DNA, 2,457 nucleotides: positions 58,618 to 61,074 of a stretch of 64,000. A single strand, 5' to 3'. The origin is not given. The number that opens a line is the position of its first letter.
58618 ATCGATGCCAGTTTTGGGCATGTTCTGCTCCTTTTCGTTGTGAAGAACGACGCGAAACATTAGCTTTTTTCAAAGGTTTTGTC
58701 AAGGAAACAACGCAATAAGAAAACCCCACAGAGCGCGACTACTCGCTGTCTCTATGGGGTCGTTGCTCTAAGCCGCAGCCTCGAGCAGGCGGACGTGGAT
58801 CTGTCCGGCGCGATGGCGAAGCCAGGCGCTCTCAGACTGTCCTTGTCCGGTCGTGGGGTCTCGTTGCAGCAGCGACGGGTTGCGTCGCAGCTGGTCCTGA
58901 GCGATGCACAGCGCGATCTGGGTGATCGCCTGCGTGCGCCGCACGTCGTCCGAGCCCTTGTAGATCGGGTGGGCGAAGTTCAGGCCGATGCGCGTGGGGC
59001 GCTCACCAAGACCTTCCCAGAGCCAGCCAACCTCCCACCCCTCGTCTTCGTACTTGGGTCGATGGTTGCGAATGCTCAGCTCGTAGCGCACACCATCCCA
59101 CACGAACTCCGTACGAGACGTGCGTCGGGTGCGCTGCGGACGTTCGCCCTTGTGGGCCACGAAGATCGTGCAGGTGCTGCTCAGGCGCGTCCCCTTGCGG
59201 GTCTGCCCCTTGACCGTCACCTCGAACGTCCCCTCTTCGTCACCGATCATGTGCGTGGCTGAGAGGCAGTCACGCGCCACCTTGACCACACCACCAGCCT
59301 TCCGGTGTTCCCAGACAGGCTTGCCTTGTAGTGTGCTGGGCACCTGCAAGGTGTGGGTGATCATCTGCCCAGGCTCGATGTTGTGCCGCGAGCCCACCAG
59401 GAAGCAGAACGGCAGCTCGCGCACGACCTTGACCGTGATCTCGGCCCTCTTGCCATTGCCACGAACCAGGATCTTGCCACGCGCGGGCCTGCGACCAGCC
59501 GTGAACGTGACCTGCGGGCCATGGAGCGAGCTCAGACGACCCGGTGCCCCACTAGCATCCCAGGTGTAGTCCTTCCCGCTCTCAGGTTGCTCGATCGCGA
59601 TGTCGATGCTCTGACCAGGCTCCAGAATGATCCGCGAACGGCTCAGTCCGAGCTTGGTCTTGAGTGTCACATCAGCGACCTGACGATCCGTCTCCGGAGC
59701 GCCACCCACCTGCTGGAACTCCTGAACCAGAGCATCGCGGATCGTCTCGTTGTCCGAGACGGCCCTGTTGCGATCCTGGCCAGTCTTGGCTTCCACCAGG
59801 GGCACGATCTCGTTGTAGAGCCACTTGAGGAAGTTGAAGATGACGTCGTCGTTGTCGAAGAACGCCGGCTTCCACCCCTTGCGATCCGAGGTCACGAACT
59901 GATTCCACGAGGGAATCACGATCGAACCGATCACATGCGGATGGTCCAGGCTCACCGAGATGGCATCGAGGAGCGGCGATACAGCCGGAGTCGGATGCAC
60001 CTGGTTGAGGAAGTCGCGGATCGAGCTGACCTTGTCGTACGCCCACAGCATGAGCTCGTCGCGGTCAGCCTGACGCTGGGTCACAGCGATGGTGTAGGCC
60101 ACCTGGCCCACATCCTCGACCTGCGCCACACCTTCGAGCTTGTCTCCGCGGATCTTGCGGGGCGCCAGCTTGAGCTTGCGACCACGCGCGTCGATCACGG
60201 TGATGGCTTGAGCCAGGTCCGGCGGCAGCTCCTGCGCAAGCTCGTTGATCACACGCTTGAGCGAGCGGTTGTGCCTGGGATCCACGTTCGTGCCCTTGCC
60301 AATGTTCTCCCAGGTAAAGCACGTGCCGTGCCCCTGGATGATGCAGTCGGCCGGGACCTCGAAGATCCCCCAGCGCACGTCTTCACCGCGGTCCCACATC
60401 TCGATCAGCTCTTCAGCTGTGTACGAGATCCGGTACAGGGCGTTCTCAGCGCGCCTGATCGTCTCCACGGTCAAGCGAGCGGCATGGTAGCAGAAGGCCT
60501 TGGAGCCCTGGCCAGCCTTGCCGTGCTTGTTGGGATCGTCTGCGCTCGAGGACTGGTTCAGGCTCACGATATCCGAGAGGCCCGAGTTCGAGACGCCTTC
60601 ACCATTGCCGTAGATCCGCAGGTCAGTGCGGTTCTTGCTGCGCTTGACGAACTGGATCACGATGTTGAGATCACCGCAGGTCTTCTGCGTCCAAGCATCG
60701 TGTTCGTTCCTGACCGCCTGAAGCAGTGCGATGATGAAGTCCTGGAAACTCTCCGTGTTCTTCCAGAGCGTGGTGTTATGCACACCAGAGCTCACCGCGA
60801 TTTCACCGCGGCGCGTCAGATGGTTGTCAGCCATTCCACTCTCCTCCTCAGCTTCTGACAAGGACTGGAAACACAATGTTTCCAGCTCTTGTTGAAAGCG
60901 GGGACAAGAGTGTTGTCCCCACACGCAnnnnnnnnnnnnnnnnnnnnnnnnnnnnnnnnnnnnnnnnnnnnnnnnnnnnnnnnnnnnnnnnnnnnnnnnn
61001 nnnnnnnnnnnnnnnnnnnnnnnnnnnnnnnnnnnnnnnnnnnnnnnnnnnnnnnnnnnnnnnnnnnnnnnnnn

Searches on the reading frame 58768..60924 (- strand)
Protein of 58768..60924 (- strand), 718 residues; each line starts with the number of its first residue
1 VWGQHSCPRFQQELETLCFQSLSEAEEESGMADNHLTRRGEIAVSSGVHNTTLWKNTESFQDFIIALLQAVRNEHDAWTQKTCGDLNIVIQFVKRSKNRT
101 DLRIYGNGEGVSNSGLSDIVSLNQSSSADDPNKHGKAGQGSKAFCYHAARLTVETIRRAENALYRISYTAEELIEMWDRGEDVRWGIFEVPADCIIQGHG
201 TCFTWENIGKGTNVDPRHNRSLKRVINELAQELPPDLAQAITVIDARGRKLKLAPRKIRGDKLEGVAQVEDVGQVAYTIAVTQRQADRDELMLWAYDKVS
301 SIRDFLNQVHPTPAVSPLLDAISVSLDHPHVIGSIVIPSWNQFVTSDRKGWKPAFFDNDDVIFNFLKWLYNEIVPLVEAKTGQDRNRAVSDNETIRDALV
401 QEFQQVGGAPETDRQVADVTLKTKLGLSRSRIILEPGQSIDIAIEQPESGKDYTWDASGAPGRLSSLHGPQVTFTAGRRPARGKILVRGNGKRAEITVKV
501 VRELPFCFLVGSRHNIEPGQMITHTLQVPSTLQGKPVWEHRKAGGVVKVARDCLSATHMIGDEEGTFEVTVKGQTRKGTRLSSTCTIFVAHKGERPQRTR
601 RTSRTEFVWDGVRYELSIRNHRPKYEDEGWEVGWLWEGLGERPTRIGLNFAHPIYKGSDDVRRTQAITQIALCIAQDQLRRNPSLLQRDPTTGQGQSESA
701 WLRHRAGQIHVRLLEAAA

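Call 10: search_protein_families(library=pfam, proteins=[window:58768-60924:-], max_evalue=0.001)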
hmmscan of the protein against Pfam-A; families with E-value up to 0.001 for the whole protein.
window:58768-60924:- (718 aa): 1 family
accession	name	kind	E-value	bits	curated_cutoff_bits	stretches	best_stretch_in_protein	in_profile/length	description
PF13589.12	HATPase_c_3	-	2.8e-07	31.1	25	1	65-170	5-107/137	Histidine kinase-, DNA gyrase B-, and HSP90-like ATPase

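Call 30: search_protein_families(library=pfam, proteins=[window:58768-60924:-], max_evalue=5)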
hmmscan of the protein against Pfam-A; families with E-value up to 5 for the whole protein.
window:58768-60924:- (718 aa): 2 families
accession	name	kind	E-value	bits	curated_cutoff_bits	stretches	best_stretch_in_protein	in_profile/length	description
PF13589.12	HATPase_c_3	-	2.8e-07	31.1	25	1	65-170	5-107/137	Histidine kinase-, DNA gyrase B-, and HSP90-like ATPase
PF12506.13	DUF3713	-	0.092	11.1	27.2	1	43-136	282-375/1144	Protein of unknown function (DUF3713)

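Call 103: search_protein_families(library=padloc, proteins=[window:58768-60924:-], max_evalue=0.01)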
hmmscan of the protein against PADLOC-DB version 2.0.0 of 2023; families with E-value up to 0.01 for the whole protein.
window:58768-60924:- (718 aa): 0 families
